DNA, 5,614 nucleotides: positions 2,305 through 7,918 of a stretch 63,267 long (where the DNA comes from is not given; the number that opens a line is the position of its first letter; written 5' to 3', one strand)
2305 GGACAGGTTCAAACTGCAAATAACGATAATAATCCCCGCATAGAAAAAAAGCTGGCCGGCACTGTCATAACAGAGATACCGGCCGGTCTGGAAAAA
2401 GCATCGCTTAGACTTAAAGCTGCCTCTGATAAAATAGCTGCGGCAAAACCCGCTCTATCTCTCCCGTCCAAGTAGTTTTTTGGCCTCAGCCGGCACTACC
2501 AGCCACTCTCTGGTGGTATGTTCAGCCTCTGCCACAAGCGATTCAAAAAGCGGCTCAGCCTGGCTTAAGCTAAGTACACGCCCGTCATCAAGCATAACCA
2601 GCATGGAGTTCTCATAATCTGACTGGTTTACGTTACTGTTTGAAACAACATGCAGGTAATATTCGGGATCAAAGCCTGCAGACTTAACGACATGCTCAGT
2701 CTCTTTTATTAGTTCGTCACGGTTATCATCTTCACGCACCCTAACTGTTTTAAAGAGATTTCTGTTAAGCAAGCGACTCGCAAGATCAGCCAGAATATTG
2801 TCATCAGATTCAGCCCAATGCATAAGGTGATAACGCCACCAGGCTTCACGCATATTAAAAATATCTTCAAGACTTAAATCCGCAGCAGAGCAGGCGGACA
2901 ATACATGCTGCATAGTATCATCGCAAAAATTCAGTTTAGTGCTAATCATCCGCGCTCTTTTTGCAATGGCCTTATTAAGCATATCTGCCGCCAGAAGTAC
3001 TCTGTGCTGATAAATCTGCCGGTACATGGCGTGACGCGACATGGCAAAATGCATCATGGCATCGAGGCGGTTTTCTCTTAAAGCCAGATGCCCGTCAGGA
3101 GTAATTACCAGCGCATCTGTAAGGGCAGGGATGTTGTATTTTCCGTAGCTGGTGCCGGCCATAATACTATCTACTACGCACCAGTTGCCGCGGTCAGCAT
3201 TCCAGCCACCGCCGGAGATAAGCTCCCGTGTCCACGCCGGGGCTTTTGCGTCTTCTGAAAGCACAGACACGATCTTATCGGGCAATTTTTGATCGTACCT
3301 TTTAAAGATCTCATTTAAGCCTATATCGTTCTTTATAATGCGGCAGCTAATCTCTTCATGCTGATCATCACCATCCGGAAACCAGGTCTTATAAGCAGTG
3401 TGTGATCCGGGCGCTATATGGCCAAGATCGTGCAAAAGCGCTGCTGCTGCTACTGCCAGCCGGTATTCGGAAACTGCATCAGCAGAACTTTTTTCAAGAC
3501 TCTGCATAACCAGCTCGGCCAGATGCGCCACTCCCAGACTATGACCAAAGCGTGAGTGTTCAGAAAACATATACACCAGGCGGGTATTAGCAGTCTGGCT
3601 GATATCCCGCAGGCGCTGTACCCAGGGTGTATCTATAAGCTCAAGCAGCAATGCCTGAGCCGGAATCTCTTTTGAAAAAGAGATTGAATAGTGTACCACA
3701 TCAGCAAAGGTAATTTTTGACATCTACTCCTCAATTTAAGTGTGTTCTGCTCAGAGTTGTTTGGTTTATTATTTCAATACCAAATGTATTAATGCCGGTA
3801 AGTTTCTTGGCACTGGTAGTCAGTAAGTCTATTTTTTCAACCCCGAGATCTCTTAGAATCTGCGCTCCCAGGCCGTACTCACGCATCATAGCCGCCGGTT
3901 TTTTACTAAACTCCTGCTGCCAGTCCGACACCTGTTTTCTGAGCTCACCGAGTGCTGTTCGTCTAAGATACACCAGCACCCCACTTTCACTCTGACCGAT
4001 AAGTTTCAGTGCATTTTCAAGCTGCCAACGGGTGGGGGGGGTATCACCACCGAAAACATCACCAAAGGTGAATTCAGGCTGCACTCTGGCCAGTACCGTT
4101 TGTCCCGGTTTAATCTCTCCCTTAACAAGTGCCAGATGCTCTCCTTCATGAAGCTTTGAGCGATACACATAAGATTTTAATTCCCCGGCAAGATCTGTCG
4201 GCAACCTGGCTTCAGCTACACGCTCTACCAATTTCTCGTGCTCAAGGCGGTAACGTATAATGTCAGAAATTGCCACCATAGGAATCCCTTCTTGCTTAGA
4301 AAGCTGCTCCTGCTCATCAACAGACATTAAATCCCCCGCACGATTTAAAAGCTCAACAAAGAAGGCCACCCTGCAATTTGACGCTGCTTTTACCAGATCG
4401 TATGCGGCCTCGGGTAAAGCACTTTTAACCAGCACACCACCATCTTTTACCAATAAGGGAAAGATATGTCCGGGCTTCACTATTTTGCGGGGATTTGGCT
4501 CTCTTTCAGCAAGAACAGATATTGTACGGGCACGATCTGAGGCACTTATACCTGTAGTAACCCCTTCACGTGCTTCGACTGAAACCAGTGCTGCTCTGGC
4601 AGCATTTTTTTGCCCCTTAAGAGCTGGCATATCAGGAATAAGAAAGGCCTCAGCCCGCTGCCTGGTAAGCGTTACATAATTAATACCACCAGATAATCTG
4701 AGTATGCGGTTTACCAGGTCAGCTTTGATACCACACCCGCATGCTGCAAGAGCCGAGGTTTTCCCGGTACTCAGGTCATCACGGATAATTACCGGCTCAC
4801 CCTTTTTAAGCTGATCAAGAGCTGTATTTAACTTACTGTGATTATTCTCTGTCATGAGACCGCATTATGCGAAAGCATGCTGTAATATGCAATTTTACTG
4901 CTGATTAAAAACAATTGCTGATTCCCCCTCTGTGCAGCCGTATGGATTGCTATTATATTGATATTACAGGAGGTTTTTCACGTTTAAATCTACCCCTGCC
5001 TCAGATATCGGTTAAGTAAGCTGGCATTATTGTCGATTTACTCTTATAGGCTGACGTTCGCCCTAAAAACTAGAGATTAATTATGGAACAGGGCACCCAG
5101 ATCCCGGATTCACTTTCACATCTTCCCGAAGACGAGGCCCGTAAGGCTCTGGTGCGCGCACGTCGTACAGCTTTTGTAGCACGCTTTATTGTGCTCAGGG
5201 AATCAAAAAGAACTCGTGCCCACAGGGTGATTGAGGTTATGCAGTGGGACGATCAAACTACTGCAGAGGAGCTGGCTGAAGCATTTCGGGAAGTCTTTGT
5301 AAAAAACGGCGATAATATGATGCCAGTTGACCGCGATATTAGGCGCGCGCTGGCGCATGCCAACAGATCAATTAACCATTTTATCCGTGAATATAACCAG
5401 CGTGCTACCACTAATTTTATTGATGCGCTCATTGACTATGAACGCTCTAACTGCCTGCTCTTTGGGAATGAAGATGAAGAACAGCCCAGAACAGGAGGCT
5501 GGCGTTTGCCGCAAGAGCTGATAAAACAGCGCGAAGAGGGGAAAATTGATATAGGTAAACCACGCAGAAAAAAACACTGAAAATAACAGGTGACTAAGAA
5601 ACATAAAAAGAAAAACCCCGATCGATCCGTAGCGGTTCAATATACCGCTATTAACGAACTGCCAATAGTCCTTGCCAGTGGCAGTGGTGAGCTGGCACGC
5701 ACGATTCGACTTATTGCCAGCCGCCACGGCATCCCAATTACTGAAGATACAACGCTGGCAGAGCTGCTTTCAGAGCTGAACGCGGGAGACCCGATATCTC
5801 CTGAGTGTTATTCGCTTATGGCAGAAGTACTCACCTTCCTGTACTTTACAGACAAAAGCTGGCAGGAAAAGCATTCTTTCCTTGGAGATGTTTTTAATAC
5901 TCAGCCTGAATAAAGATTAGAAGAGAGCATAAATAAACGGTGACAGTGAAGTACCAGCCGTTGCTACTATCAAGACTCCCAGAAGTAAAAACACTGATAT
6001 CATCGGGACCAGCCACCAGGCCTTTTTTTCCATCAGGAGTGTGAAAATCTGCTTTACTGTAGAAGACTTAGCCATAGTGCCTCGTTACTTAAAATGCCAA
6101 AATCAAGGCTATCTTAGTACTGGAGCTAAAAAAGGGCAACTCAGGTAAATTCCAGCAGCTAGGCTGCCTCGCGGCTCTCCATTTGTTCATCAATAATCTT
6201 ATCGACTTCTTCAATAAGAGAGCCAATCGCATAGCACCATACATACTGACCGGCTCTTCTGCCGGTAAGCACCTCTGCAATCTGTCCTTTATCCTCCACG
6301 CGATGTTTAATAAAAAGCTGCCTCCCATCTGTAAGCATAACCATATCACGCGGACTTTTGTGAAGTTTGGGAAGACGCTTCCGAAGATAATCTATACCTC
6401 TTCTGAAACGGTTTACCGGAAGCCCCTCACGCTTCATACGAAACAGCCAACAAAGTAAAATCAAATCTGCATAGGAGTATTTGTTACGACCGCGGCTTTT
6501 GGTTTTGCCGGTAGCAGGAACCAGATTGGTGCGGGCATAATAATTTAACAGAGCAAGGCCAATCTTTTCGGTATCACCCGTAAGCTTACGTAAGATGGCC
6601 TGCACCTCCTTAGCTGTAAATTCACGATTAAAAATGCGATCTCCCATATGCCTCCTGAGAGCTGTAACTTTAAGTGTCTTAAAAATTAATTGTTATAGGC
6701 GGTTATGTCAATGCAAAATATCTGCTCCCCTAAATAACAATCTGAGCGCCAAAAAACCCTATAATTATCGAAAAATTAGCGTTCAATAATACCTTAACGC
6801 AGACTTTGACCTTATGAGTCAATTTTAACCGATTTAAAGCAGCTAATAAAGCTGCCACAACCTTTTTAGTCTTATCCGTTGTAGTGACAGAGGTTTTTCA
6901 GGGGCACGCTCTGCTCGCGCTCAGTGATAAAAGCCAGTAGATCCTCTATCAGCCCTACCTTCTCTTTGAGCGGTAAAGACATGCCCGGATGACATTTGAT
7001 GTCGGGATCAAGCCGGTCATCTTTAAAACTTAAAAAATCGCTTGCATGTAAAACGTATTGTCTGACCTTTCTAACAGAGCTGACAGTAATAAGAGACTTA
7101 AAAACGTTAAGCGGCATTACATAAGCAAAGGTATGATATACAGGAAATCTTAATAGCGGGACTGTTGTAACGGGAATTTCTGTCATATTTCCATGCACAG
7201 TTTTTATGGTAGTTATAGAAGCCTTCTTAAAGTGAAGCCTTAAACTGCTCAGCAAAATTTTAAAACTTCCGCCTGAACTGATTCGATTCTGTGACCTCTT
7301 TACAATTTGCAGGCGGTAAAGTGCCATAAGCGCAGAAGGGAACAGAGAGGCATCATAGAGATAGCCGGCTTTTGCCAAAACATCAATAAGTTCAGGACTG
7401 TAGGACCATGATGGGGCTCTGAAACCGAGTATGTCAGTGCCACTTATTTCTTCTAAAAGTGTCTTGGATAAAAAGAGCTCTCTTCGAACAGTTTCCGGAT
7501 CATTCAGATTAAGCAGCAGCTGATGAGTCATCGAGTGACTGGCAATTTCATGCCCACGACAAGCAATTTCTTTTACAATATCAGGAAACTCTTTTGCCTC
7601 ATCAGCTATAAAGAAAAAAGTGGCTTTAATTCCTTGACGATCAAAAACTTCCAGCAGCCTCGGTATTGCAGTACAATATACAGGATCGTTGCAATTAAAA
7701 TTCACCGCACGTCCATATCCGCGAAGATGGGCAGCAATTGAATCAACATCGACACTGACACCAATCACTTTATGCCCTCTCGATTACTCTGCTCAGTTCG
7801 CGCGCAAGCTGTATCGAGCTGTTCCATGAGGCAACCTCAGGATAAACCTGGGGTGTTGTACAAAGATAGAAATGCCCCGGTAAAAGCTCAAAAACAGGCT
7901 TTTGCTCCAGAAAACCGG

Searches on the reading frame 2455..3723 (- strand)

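Call 9: search_protein_families(library=pfam, proteins=[window:2455-3723:-], max_evalue=0.01)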
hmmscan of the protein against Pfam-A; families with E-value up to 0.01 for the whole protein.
window:2455-3723:- (422 aa): 2 families
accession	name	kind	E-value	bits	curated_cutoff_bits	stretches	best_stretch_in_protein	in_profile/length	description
PF01966.28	HD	-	7.9e-09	36.3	22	1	58-137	1-73/116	HD domain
PF19276.4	HD_assoc_2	-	0.00057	19.8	23.1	0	298-401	78-186/222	HD associated region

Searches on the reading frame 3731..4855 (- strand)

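Call 9: search_protein_families(library=pfam, proteins=[window:3731-4855:-], max_evalue=0.01)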
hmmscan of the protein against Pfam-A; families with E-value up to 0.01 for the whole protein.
window:3731-4855:- (374 aa): 2 families
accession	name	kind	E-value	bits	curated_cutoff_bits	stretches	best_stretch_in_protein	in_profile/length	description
PF00926.24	DHBP_synthase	-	2.3e-41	141.9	26.4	1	11-202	2-191/191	3,4-dihydroxy-2-butanone 4-phosphate synthase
PF00925.25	GTP_cyclohydro2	-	5.1e-37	127.4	23.3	1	211-365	1-163/165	GTP cyclohydrolase II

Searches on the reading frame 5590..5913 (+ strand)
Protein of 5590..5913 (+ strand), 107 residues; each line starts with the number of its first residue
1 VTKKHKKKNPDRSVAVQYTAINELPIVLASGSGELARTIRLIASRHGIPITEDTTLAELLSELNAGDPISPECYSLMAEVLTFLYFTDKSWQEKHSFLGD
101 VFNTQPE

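Call 57: search_protein_families(library=pfam, proteins=[window:5590-5913:+], max_evalue=1)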
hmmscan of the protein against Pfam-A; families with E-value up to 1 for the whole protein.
window:5590-5913:+ (107 aa): 2 families
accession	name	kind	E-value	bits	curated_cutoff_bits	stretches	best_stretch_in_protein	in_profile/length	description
PF01312.24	Bac_export_2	-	3.7e-14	53.1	24.4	1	13-83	262-334/335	FlhB HrpN YscU SpaS Family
PF13723.12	Ketoacyl-synt_2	-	0.00065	19.8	25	2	20-42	46-69/223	Beta-ketoacyl synthase, N-terminal domain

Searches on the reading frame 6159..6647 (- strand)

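Call 57: search_protein_families(library=pfam, proteins=[window:6159-6647:-], max_evalue=1)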
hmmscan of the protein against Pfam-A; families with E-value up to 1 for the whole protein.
window:6159-6647:- (162 aa): 2 families
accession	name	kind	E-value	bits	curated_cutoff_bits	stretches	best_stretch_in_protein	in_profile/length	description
PF13410.11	GST_C_2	-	0.049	14.2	24.9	1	56-96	32-64/69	Glutathione S-transferase, C-terminal domain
PF13411.12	MerR_1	-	0.08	13.5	21.6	1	34-79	17-60/69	MerR HTH family regulatory protein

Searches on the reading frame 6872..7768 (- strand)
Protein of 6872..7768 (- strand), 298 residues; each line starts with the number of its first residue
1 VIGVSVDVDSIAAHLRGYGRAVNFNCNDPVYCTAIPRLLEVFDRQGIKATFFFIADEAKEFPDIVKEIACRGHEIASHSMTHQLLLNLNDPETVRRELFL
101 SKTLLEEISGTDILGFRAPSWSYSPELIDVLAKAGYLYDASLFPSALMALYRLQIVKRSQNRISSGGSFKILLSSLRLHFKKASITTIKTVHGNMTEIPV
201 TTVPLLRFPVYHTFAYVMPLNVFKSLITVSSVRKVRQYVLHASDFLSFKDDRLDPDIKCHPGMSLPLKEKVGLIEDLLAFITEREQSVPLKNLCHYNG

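Call 9: search_protein_families(library=pfam, proteins=[window:6872-7768:-], max_evalue=0.01)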
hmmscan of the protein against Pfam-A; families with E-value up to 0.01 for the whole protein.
window:6872-7768:- (298 aa): 3 families
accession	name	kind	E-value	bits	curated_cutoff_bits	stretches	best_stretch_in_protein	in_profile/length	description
PF01522.26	Polysacc_deac_1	-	1.4e-21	77.2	23.1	1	33-136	19-121/124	Polysaccharide deacetylase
PF03065.20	Glyco_hydro_57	-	2.8e-05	24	21.2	1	53-138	82-168/291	Glycosyl hydrolase family 57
PF10096.14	DUF2334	-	0.0003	20.9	26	1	56-160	50-154/203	Uncharacterized protein conserved in bacteria (DUF2334)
